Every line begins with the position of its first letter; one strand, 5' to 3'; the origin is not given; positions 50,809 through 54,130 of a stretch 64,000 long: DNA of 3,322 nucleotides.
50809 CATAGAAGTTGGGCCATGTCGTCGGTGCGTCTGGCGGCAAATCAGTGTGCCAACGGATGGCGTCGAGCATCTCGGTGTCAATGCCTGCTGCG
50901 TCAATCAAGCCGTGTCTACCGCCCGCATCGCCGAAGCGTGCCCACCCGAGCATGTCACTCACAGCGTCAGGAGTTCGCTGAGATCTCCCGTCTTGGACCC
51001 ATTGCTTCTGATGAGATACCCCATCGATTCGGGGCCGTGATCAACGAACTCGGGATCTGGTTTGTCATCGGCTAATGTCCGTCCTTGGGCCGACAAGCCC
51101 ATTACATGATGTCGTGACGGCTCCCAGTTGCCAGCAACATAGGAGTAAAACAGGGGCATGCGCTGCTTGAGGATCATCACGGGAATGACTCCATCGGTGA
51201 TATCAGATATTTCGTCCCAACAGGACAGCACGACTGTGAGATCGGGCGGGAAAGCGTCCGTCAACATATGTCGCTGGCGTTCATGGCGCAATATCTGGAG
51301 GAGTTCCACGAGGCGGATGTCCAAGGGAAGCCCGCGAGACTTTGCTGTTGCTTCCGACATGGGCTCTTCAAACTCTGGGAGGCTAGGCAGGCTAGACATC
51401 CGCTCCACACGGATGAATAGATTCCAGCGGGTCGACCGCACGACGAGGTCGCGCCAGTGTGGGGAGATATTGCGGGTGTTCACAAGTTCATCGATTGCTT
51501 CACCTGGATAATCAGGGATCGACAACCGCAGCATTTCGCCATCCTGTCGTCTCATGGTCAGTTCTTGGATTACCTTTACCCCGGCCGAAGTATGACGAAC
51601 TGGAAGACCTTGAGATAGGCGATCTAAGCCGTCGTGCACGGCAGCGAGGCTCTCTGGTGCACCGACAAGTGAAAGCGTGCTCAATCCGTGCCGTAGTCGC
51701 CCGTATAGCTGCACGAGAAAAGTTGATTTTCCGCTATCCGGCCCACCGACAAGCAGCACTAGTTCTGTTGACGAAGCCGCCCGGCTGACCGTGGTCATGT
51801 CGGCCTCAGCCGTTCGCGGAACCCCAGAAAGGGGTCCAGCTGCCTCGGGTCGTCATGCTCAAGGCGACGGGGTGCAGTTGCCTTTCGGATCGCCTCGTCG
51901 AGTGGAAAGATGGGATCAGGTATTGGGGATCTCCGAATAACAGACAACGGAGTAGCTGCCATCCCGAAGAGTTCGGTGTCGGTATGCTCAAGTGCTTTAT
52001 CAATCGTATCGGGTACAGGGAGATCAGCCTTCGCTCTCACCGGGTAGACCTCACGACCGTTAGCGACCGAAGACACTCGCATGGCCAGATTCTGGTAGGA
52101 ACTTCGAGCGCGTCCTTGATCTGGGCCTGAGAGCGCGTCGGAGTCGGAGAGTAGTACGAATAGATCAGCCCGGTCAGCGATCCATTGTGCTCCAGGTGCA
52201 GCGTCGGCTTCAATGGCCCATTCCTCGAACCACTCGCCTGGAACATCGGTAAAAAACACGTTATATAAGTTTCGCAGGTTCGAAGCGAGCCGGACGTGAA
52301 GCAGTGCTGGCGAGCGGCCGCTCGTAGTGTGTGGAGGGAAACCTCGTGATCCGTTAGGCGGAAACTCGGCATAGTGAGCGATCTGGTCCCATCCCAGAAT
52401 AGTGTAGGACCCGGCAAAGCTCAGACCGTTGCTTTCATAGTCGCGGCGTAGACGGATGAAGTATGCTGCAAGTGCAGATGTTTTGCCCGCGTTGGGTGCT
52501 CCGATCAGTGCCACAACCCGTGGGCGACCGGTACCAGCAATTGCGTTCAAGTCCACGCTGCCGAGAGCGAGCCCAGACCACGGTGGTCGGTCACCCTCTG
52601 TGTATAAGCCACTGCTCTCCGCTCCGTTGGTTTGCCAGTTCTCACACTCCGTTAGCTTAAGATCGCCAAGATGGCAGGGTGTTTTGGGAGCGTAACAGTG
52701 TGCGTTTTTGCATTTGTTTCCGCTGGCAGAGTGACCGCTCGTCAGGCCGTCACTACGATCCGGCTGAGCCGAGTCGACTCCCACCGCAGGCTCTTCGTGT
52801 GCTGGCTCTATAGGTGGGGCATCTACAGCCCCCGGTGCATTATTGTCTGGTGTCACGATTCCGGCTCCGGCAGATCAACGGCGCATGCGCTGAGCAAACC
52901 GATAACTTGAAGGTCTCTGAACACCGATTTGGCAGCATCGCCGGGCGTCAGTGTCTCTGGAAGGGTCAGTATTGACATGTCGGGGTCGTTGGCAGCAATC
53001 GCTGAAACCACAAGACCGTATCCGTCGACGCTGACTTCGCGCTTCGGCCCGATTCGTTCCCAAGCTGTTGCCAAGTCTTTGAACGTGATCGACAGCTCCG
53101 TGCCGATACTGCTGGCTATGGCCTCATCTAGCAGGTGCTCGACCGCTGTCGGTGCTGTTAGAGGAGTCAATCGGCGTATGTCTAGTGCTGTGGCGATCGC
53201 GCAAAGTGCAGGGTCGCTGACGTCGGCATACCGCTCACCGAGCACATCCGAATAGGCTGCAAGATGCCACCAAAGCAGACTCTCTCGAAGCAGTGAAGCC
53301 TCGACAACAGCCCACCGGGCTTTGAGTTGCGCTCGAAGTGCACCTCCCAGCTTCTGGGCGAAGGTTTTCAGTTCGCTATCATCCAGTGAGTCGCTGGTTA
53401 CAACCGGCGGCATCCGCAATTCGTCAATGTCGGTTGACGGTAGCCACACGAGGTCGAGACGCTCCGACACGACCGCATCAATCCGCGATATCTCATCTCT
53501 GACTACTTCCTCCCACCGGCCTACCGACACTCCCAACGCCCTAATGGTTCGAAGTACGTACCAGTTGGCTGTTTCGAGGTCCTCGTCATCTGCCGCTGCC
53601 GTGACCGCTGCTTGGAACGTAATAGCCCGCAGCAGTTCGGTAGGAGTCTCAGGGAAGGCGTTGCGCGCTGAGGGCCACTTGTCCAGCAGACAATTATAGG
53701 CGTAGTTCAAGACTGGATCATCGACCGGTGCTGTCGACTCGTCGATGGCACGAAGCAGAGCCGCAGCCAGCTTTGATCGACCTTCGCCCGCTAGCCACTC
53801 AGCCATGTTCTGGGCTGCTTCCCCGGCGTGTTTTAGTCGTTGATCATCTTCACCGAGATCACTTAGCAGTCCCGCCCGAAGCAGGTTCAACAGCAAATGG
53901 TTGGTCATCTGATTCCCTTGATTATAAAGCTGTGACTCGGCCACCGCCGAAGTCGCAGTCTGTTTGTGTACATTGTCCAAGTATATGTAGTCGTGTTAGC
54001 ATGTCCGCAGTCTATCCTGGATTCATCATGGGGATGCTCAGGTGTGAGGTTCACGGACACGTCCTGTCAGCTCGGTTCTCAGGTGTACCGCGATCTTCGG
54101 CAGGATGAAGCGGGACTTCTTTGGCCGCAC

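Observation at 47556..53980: Five-gene, translationally coupled double-GTPase conflict system with a nucleosidase-type effector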

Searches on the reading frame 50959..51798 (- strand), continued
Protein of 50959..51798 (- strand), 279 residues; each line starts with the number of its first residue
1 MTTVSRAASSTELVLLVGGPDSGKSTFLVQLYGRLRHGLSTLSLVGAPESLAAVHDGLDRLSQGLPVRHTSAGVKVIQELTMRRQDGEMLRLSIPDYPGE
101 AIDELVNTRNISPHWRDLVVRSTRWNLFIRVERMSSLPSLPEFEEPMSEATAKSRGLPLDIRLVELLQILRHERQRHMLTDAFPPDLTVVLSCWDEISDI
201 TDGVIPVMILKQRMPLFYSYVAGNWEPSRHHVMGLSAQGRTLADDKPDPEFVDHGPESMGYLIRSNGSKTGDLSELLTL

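Call 28: search_protein_families(library=pfam, proteins=[L043:11341-12441:+, L068:11290-12435:+, L028:11394-12542:+, L028:12542-13570:+, L039:11399-12385:+, L071:4981-7773:+, L003:8837-11788:+, L011:8821-11931:+, L039:8825-11389:+, L028:13583-14530:+], max_evalue=0.01)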
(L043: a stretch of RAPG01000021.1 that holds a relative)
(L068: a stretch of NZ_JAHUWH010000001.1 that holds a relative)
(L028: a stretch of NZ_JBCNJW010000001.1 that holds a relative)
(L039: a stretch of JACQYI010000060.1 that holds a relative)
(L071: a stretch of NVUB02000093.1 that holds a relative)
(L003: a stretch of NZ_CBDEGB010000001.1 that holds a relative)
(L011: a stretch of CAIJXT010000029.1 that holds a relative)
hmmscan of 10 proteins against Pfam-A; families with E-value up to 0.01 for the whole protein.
L043:11341-12441:+ (366 aa): 3 families
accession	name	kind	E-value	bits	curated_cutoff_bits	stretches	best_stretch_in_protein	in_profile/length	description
PF00656.27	Peptidase_C14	-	2.4e-22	80.2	21.4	1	9-256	2-231/233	Caspase domain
PF19955.5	EAD1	-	1.1e-06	29.4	24.2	1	284-364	8-86/90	Effector-associated domain 1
PF01650.23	Peptidase_C13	-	0.00048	20.2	22.8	1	49-149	81-166/258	Peptidase C13 family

L068:11290-12435:+ (381 aa): 2 families
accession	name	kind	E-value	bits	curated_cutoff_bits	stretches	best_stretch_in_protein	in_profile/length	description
PF00656.27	Peptidase_C14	-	2.5e-19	70.3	21.4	1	13-255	2-225/233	Caspase domain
PF19955.5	EAD1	-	1.3e-08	35.6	24.2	1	302-380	7-84/90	Effector-associated domain 1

L028:11394-12542:+ (382 aa): 0 families

L028:12542-13570:+ (342 aa): 3 families
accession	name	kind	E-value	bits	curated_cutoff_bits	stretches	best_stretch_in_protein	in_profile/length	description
PF13365.12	Trypsin_2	-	2.9e-21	77.1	27.6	1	149-302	1-144/144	Trypsin-like peptidase domain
PF19955.5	EAD1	-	4.2e-08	34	24.2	1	6-83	7-87/90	Effector-associated domain 1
PF01732.22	Mycop_pep_DUF31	-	0.0099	16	27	0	240-304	280-345/346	Mycoplasma peptidase (DUF31)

L039:11399-12385:+ (328 aa): 4 families
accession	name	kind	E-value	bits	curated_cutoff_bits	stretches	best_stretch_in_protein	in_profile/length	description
PF13365.12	Trypsin_2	-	1.1e-23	85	27.6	1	143-287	1-144/144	Trypsin-like peptidase domain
PF19955.5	EAD1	-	6.7e-07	30.1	24.2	1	3-81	1-82/90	Effector-associated domain 1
PF00089.32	Trypsin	-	2.1e-06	28.2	20.6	1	137-299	19-206/220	Trypsin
PF00949.27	Peptidase_S7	-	0.0044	17.3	20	1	266-295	91-120/131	Peptidase S7, Flavivirus NS3 serine protease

L071:4981-7773:+ (930 aa): 2 families
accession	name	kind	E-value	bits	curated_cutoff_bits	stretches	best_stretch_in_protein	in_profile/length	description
PF20012.4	GAP1-N1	-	1.7e-14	54.4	27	1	4-104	2-100/101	GTPase-associated protein 1, N-terminal domain type 1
PF12770.12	CHAT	-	2.7e-10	40.6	24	1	749-891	106-258/289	CHAT domain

L003:8837-11788:+ (983 aa): 2 families
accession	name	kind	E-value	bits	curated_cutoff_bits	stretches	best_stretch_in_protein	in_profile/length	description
PF01048.26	PNP_UDP_1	-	1e-19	71.3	25.1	1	721-958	3-232/233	Phosphorylase superfamily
PF20012.4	GAP1-N1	-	5.1e-15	56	27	1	8-93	5-92/101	GTPase-associated protein 1, N-terminal domain type 1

L011:8821-11931:+ (1036 aa): 2 families
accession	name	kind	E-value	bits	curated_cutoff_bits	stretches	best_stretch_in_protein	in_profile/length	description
PF20012.4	GAP1-N1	-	4.6e-27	94.7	27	1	8-108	2-101/101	GTPase-associated protein 1, N-terminal domain type 1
PF01048.26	PNP_UDP_1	-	1.4e-18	67.6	25.1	1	778-1003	3-210/233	Phosphorylase superfamily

L039:8825-11389:+ (854 aa): 2 families
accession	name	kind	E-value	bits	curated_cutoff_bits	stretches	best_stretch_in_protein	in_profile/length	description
PF20012.4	GAP1-N1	-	6e-21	75.1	27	1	13-113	3-100/101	GTPase-associated protein 1, N-terminal domain type 1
PF19955.5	EAD1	-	1.4e-07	32.3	24.2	1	773-849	9-87/90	Effector-associated domain 1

L028:13583-14530:+ (315 aa): 1 family
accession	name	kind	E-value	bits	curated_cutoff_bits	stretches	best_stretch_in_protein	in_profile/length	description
PF01223.29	Endonuclease_NS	-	1.5e-39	136.3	23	1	44-272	18-216/223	DNA/RNA non-specific endonuclease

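Call 75: search_dna_similar(query=window:50959-51798:-, collection=plasmids, mode=protein, max_rows=15)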
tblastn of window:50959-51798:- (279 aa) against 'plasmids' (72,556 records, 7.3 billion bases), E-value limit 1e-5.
Records with a match: 19; places in all: 19; records where one place covers at least 80% of the query: 16.
Best place of each record, by identity: <60% 19.
By first word of the organism name: Agrobacterium 5; Rhizobium 4; Mesorhizobium 2; Sinorhizobium 2; Skermanella 1; Paraburkholderia 1; Deinococcus 1; Enterobacter 1; Caballeronia 1; Simplicispira 1.
By predicted mobility (MOB-suite, as given by PLSDB): conjugative 13; mobilizable 3; non-mobilizable 3.
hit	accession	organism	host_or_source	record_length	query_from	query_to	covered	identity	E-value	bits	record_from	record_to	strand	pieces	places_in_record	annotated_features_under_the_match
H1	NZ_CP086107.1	Skermanella mucosa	single cell,crude oil contaminated ...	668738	14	274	94%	33.3%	2e-32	132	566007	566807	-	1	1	hypothetical protein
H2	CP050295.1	Mesorhizobium loti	Oxytropis kamtschatica,cell ...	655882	8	274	96%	32.2%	3e-26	114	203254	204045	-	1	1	hypothetical protein (x2)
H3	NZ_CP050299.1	Mesorhizobium huakuii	Oxytropis kamtschatica,cell ...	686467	8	274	96%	32.2%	6e-26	114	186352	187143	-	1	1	hypothetical protein (x2)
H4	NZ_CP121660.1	Sinorhizobium terangae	Desmanthus virgatus,cell culture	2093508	14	274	94%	33.0%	7e-38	148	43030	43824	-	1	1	none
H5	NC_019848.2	Sinorhizobium meliloti GR4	-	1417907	14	274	94%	32.7%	2e-25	112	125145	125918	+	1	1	record has no annotation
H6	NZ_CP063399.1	Rhizobium sp. SL42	Amphicarpaea bracteata,Whole ...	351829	14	274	94%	32.3%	3e-29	123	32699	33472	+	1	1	hypothetical protein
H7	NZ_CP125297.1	Paraburkholderia sabiae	Mimosa caesalpiniifolia,cell ...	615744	2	267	95%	30.8%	7e-30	125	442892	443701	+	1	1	hypothetical protein (x2)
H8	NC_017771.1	Deinococcus gobiensis I-0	-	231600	2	274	98%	26.8%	1e-20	99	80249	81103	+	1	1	hypothetical protein (x2)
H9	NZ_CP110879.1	Enterobacter kobei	-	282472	40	274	84%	30.0%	4e-24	108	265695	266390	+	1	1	hypothetical protein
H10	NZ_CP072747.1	Agrobacterium tumefaciens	cell culture,noduls from roots of ...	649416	14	262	89%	28.3%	2e-10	68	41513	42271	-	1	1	hypothetical protein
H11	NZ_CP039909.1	Agrobacterium tumefaciens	-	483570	14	262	89%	28.3%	3e-10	68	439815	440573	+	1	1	hypothetical protein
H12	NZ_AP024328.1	Caballeronia sp. NK8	-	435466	14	246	84%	28.6%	9e-9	63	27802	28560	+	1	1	hypothetical protein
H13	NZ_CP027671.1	Simplicispira suum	cell culture,Dust collector of pigpen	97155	5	249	88%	26.1%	3e-12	74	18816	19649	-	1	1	hypothetical protein (x2)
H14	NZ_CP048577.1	Agrobacterium tumefaciens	-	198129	4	254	90%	24.4%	3e-7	59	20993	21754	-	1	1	hypothetical protein (x2)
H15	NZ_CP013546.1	Rhizobium phaseoli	Phaseolus vulgaris,Whole ...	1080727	14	236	80%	25.8%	5e-8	61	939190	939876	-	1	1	record has no annotation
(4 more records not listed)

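Call 76: search_dna_similar(query=window:50959-51798:-, collection=phages, mode=protein, max_rows=10)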
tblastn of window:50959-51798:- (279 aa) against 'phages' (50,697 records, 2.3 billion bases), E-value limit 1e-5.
Records with a match: 1; places in all: 1; records where one place covers at least 80% of the query: 1.
Best place of each record, by identity: <60% 1.
By first word of the organism name: Leptospira 1.
By host as written in the record: - 1.
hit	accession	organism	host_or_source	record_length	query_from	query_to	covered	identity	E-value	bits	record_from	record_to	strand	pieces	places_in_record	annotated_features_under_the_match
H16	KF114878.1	Leptospira phage vb_LkmZ_Bejolso9-LE1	-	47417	14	277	95%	31.7%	3e-38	148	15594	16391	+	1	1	hypothetical protein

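Call 77: get_annotated_region(hit=H16, flank=7000)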
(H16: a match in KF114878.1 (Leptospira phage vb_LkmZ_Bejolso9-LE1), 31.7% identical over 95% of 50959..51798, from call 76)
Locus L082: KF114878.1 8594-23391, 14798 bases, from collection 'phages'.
description: Leptospira phage LkmZ_Bejolso9, complete genome.
organism: Leptospira phage vb_LkmZ_Bejolso9-LE1 (NCBI taxid 1334244)
taxonomy: Viruses
host: -; source: -; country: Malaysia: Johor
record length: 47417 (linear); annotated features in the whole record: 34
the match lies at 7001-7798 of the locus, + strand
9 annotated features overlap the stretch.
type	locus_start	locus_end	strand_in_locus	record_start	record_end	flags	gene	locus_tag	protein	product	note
CDS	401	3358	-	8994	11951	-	-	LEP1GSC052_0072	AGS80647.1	hypothetical protein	-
CDS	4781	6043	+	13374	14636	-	-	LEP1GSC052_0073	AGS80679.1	hypothetical protein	-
CDS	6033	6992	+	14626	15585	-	-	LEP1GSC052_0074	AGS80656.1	50S ribosome-binding GTPase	-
CDS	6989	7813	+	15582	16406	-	-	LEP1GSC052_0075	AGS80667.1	hypothetical protein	-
CDS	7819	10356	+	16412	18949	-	-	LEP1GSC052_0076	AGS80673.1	hypothetical protein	-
CDS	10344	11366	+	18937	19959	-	-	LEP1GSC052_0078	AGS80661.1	phosphorylase family protein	-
CDS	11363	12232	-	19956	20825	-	-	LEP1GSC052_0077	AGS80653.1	site-specific recombinase, phage integrase family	-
CDS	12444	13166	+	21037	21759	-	-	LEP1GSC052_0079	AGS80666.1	hypothetical protein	identified by glimmer; putative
CDS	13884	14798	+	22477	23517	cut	-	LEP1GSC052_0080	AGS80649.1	peptidase U49 domain protein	-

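Call 78: get_annotated_region(hit=H9, flank=7000)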
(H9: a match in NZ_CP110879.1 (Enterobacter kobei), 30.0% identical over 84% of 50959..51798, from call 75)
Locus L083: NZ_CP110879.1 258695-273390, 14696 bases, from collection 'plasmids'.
description: Enterobacter kobei strain SCLZS19 plasmid pCTX-M_SCLZS19, complete sequence
organism: Enterobacter kobei (NCBI taxid 208224)
taxonomy: Bacteria; Pseudomonadota; Gammaproteobacteria; Enterobacterales; Enterobacteriaceae; Enterobacter; Enterobacter kobei
host: -; source: -; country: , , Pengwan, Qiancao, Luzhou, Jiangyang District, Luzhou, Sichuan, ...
typing (MOB-suite, as given by PLSDB): conjugative; replicon IncHI2A,rep_cluster_1088; relaxase MOBH; mating-pair formation MPF_F
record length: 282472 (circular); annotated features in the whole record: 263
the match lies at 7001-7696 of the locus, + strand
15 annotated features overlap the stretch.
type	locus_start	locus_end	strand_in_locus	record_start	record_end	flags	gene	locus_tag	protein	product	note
CDS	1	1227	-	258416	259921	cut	-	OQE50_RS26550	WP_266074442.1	hypothetical protein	-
CDS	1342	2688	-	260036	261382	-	-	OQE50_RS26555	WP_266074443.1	site-specific integrase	GO:0015074 - DNA integration [Evidence IEA]; GO:0006310 - DNA recombination [Evidence IEA]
CDS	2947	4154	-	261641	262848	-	-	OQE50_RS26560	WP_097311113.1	IS3 family transposase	-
CDS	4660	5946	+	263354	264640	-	-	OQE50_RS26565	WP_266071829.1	GTPase-associated system all-helical protein GASH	-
CDS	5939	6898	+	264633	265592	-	-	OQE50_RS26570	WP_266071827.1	hypothetical protein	-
CDS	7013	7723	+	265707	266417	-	-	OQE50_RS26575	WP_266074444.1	hypothetical protein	-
CDS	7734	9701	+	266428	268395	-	-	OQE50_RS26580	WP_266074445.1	hypothetical protein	-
CDS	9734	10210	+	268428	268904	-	-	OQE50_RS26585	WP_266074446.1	effector-associated domain EAD1-containing protein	-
CDS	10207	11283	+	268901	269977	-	-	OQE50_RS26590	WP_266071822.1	caspase family protein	GO:0006508 - proteolysis [Evidence IEA]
CDS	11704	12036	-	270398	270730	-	-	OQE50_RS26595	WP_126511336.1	helix-turn-helix transcriptional regulator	-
CDS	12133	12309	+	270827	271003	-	-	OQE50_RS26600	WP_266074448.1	hypothetical protein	-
CDS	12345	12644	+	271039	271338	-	-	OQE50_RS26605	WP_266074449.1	hypothetical protein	-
CDS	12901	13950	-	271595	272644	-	trhU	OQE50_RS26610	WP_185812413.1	IncHI-type conjugal transfer protein TrhU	-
CDS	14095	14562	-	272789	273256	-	-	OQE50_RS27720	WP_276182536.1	hypothetical protein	-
CDS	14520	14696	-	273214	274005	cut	-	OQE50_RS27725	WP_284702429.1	TrbC family F-type conjugative pilus assembly protein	-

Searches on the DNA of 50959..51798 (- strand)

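Call 80: search_dna_similar(query=L083:4660-11283:+, collection=ecoli_genomes, mode=near, max_rows=8)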
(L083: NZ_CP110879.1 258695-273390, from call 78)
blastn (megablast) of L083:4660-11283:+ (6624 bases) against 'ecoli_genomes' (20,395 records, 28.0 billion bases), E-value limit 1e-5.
No match.

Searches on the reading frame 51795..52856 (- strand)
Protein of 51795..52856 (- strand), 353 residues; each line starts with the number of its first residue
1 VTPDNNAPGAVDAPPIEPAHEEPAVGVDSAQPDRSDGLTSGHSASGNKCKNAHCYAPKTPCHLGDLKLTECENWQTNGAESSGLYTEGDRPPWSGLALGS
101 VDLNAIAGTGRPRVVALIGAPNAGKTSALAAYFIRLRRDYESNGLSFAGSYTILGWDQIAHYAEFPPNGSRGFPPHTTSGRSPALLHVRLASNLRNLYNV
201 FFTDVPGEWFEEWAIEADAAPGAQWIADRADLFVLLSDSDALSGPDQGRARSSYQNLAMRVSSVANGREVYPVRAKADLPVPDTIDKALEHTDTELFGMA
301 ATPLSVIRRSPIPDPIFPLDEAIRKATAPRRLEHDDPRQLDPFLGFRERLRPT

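Call 3: search_protein_families(library=pfam, proteins=[window:51795-52856:-], max_evalue=1)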
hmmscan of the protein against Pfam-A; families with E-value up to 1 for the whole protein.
window:51795-52856:- (353 aa): 4 families
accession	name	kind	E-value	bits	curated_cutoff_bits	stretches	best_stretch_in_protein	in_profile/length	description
PF19993.5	DO-GTPase2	-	1.1e-42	146.7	27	1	113-310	1-206/226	Double-GTPase 2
PF01926.29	MMR_HSR1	-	0.0039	17.7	21.9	1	115-132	2-19/113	50S ribosome-binding GTPase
PF19975.5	DO-GTPase1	-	0.05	13.3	27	1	117-232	2-110/271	Double-GTPase 1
PF13191.12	AAA_16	-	0.085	13.8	32.6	1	108-143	20-52/167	AAA ATPase domain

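Call 4: search_protein_families(library=padloc, proteins=[window:51795-52856:-], max_evalue=1)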
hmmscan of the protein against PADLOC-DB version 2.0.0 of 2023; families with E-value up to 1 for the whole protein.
window:51795-52856:- (353 aa): 0 families

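Call 5: search_protein_families(library=ncbifam, proteins=[window:51795-52856:-], max_evalue=1)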
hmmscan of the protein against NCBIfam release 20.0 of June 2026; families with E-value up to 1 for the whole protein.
window:51795-52856:- (353 aa): 0 families

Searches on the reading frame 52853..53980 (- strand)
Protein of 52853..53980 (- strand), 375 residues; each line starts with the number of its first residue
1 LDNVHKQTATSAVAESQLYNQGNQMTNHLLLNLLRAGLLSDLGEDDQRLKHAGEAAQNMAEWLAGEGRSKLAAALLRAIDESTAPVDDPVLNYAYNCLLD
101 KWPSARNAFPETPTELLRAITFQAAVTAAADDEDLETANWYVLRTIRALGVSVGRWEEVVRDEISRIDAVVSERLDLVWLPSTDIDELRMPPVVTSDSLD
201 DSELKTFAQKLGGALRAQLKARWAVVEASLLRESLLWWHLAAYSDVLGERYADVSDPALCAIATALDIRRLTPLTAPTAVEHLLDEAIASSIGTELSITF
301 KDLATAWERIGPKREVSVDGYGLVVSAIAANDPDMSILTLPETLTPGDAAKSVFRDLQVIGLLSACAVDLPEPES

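Call 3: search_protein_families(library=pfam, proteins=[window:52853-53980:-], max_evalue=1)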
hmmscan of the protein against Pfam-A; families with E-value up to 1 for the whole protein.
window:52853-53980:- (375 aa): 1 family
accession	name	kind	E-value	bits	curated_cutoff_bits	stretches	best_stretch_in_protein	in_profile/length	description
PF19994.4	GASH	-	3.8e-29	102.5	27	2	31-194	2-156/398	GTPase-associated system helical domain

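Call 4: search_protein_families(library=padloc, proteins=[window:52853-53980:-], max_evalue=1)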
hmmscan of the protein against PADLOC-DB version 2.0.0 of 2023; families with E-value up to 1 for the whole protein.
window:52853-53980:- (375 aa): 0 families

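Call 5: search_protein_families(library=ncbifam, proteins=[window:52853-53980:-], max_evalue=1)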
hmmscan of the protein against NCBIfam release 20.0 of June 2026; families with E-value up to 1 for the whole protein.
window:52853-53980:- (375 aa): 0 families
